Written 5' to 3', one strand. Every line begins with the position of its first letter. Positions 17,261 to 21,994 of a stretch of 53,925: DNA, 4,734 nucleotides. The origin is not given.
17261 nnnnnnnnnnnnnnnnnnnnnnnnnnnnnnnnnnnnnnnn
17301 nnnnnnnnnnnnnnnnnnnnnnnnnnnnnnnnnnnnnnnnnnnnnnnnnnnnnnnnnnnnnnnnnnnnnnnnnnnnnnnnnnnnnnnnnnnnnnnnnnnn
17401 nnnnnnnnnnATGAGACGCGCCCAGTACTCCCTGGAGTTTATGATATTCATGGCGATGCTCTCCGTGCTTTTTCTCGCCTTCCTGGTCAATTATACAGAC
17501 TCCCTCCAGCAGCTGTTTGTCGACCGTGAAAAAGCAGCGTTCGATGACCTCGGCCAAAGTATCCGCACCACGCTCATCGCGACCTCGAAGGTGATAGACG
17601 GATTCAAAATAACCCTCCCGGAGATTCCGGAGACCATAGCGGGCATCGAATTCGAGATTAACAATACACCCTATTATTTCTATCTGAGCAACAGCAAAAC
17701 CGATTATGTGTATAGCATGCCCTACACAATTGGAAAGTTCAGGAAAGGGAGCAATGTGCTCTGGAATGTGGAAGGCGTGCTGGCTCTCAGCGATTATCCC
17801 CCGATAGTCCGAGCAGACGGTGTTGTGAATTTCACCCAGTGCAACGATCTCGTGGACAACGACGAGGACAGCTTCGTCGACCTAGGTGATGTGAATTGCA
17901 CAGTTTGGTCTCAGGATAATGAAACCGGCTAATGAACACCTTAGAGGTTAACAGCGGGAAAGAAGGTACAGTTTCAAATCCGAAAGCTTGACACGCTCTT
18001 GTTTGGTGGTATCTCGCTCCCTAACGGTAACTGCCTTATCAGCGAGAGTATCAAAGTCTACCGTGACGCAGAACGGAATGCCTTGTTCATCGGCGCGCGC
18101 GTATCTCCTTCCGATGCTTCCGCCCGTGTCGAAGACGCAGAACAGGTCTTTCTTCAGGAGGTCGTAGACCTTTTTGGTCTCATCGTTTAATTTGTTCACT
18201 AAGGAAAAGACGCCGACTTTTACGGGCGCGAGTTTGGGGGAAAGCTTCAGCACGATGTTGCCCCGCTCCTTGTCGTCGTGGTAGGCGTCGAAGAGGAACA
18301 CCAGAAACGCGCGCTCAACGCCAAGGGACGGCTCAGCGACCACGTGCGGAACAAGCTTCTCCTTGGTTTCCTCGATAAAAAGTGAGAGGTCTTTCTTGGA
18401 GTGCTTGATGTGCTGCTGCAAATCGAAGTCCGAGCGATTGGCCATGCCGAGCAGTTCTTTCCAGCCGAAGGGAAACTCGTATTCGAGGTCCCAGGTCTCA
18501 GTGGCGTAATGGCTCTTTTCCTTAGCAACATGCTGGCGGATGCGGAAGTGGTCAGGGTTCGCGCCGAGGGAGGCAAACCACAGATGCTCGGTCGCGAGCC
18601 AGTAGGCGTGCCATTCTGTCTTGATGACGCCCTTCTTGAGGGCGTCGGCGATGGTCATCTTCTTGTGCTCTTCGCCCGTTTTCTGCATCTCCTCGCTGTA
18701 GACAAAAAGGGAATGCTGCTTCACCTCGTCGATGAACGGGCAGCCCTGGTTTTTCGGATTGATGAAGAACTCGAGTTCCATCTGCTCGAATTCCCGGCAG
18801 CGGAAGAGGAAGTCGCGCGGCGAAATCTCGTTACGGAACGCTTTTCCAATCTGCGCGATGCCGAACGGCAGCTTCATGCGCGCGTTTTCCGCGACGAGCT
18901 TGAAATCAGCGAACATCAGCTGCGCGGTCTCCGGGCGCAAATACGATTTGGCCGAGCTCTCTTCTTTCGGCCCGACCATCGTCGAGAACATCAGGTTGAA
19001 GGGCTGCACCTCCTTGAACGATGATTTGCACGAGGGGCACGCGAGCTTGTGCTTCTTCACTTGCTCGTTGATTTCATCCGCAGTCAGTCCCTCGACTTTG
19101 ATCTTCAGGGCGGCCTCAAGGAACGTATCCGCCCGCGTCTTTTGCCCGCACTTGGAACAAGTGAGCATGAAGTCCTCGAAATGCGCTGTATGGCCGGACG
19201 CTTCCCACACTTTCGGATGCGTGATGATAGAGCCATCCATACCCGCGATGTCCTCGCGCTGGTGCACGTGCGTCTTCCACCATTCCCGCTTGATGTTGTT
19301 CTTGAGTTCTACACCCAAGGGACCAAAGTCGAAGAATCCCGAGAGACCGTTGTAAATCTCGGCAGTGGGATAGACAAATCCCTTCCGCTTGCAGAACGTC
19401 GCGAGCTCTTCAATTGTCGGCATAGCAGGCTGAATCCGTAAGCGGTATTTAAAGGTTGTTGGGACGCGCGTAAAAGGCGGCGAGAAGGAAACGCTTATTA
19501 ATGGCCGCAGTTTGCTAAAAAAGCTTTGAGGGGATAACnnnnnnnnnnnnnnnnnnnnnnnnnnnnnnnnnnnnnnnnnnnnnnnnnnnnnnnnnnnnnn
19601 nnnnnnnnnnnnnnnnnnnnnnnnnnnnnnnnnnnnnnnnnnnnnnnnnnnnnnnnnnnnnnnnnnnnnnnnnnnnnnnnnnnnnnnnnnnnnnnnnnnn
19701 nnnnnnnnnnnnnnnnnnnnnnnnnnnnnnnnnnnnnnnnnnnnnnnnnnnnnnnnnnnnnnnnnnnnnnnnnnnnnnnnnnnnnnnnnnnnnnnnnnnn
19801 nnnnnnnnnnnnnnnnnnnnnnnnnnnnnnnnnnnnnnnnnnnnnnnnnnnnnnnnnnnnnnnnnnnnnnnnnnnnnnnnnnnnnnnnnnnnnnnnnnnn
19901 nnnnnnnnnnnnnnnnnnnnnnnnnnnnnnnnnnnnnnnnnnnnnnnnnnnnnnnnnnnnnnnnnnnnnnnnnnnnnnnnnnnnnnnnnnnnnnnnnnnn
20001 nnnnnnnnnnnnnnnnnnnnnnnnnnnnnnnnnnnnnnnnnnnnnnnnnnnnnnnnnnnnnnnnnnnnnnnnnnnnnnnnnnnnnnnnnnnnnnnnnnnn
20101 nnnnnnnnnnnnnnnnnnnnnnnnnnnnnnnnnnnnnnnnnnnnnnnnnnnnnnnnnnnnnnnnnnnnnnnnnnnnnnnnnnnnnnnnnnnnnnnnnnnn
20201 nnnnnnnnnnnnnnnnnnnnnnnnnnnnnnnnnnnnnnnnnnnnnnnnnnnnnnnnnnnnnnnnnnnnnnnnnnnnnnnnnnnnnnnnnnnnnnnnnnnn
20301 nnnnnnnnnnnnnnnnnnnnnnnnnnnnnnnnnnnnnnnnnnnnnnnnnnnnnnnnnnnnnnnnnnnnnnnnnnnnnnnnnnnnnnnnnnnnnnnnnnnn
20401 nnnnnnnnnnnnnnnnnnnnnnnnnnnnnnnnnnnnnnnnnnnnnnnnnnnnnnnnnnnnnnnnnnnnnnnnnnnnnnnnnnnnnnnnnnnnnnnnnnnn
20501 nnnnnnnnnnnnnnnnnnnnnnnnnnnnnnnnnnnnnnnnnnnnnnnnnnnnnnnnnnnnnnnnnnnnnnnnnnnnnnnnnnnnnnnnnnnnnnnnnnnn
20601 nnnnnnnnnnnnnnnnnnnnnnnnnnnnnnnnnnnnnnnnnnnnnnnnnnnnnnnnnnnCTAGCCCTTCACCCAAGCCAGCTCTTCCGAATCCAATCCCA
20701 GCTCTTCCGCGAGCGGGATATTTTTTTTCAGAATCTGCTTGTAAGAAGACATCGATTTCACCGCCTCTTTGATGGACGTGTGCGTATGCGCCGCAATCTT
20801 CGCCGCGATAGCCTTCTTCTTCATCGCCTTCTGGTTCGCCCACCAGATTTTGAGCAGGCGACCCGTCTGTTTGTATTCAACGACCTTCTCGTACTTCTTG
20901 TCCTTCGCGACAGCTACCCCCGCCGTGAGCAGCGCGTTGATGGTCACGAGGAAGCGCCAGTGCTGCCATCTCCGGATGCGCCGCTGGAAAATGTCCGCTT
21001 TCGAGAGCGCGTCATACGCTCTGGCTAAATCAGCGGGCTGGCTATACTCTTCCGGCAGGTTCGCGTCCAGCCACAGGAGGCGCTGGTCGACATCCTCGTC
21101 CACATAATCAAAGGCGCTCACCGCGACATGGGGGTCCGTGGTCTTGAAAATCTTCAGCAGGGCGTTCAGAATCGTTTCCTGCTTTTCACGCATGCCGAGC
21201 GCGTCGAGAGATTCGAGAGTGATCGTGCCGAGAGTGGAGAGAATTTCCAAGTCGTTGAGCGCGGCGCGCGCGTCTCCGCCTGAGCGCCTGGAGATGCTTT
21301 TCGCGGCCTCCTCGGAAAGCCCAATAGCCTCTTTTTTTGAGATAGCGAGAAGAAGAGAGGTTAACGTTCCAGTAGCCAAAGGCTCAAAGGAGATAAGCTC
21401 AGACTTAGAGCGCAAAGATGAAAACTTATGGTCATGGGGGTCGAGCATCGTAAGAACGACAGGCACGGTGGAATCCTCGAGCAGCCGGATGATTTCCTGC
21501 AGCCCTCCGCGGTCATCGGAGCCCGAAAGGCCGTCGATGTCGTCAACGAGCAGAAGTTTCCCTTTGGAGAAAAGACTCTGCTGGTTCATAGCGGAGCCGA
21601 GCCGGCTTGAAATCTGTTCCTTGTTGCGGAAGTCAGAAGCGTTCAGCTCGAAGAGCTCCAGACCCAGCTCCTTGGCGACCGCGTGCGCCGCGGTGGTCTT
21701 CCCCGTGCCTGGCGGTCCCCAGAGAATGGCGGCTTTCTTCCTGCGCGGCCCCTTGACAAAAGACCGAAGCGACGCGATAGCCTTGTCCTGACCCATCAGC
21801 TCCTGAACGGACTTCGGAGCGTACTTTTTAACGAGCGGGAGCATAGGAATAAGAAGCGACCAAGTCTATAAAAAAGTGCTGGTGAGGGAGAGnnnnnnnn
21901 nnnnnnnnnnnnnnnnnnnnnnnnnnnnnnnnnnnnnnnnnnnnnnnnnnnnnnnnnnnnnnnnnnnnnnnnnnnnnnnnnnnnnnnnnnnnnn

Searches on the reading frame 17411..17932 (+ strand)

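Call 6: search_protein_families(library=pfam, proteins=[window:17411-17932:+], max_evalue=0.1)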
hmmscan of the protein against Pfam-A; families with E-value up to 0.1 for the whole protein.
window:17411-17932:+ (173 aa): 0 families

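Call 101: search_protein_families(library=ncbifam, proteins=[window:17411-17932:+], max_evalue=0.05)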
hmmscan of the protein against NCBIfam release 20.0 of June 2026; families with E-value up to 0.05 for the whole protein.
window:17411-17932:+ (173 aa): 1 family
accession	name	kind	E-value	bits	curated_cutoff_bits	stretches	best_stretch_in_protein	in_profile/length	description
NF033662.1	acid_disulf_rpt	repeat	0.00017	21.3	41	1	142-163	5-26/32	acidic double-disulfide repeat-containing protein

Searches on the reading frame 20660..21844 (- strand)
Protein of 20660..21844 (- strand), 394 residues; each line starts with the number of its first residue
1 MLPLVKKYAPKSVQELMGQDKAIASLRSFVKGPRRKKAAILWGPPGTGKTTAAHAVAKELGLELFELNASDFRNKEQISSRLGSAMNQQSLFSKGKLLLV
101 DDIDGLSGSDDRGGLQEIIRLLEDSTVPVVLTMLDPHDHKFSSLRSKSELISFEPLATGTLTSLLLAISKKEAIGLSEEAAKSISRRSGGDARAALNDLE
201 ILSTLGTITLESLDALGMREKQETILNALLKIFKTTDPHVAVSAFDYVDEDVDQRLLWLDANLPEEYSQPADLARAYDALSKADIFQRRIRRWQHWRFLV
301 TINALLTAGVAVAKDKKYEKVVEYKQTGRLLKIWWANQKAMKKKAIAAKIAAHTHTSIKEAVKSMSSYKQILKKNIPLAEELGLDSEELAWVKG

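Call 31: search_protein_families(library=pfam, proteins=[window:20660-21844:-], max_evalue=0.001)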
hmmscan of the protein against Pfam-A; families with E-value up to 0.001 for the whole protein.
window:20660-21844:- (394 aa): 13 families
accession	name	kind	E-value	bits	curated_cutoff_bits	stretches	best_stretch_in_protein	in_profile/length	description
PF00004.35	AAA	-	6.2e-17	62.7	21.2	1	40-126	2-96/131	ATPase family associated with various cellular activities (AAA)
PF05496.18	RuvB_N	-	7.6e-08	32.7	27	1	10-92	3-89/159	Holliday junction DNA helicase RuvB P-loop domain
PF13401.12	AAA_22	-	7.6e-07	29.9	27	0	35-87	4-59/130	AAA domain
PF03215.21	Rad17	-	1.2e-05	25.8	23.8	1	5-92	10-102/186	Rad17 P-loop domain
PF01695.23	IstB_IS21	-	1.7e-05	24.8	24.1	1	21-107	78-166/238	IstB-like ATP binding protein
PF00910.28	RNA_helicase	-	2.8e-05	25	21.5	1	40-143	2-96/105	RNA helicase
PF13191.12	AAA_16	-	3.8e-05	24.7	32.6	1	16-63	2-51/167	AAA ATPase domain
PF16193.11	AAA_assoc_2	-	4e-05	24.2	34.3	1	171-206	2-37/81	AAA C-terminal domain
PF21960.2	RCF1-5-like_lid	-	0.00021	21.6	27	1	165-203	3-42/43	RCF1/5-like, AAA+ ATPase lid domain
PF07728.20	AAA_5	-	0.00022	21.7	22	1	40-102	3-74/139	AAA domain (dynein-related subfamily)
PF13481.12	AAA_25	-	0.00028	21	27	0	19-57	15-54/195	AAA domain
PF13207.12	AAA_17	-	0.00073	20.3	27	0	43-76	2-33/136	AAA domain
PF06068.19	TIP49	-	0.00088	19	23.8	0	14-72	24-88/347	TIP49 P-loop domain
